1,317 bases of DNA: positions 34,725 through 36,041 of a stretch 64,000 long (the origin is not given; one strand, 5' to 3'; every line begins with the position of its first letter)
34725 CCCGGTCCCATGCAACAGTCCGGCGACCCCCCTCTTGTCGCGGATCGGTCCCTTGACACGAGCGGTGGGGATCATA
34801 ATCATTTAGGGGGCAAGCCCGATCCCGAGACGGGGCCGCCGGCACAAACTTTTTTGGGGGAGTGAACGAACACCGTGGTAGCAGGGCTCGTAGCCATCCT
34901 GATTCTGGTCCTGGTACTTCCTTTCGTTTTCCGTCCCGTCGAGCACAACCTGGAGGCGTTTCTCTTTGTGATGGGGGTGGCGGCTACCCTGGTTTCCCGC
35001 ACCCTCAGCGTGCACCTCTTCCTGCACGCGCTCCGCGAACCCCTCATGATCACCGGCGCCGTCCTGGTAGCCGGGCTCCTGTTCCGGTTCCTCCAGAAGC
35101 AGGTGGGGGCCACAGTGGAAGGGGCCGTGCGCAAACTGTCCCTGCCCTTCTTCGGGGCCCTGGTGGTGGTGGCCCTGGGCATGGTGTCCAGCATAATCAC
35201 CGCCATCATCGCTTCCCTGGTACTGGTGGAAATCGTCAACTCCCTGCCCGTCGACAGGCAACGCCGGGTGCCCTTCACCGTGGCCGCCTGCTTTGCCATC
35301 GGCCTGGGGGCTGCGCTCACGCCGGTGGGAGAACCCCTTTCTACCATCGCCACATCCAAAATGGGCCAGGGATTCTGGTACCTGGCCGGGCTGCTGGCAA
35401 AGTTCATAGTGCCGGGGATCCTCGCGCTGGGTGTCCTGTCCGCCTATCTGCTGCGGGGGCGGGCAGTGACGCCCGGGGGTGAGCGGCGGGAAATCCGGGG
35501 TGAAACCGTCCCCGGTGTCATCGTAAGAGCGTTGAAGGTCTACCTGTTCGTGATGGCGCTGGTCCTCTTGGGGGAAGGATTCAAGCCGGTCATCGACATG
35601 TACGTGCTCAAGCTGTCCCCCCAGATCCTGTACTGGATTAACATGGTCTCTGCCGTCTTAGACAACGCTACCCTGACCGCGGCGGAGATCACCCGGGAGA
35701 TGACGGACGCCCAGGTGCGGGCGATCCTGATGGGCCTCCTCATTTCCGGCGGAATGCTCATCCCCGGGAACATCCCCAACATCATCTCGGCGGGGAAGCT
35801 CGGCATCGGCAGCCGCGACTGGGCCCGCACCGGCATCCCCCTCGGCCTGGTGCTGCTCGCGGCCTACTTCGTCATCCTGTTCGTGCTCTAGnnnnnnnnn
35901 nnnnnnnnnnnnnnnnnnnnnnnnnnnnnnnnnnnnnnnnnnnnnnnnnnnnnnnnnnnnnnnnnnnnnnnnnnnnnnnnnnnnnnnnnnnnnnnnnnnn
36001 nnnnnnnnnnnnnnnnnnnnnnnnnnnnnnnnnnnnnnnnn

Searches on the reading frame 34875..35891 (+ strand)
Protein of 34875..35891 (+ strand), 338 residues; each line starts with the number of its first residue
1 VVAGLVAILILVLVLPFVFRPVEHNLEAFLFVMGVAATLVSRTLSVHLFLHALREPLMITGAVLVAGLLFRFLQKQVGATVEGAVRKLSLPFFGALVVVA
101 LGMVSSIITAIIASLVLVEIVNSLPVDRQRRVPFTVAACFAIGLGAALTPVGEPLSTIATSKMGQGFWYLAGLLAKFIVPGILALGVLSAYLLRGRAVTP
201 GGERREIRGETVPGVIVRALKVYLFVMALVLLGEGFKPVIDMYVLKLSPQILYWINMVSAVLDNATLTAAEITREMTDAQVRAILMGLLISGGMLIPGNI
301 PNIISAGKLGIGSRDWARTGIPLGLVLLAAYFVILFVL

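Call 66: search_protein_families(library=pfam, proteins=[window:34875-35891:+], max_evalue=0.00001)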
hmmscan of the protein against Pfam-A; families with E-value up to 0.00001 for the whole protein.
window:34875-35891:+ (338 aa): 1 family
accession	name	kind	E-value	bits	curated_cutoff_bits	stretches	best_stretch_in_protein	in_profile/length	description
PF07854.18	DUF1646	-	8.3e-126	420.5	21.4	1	2-338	1-347/347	Protein of unknown function (DUF1646)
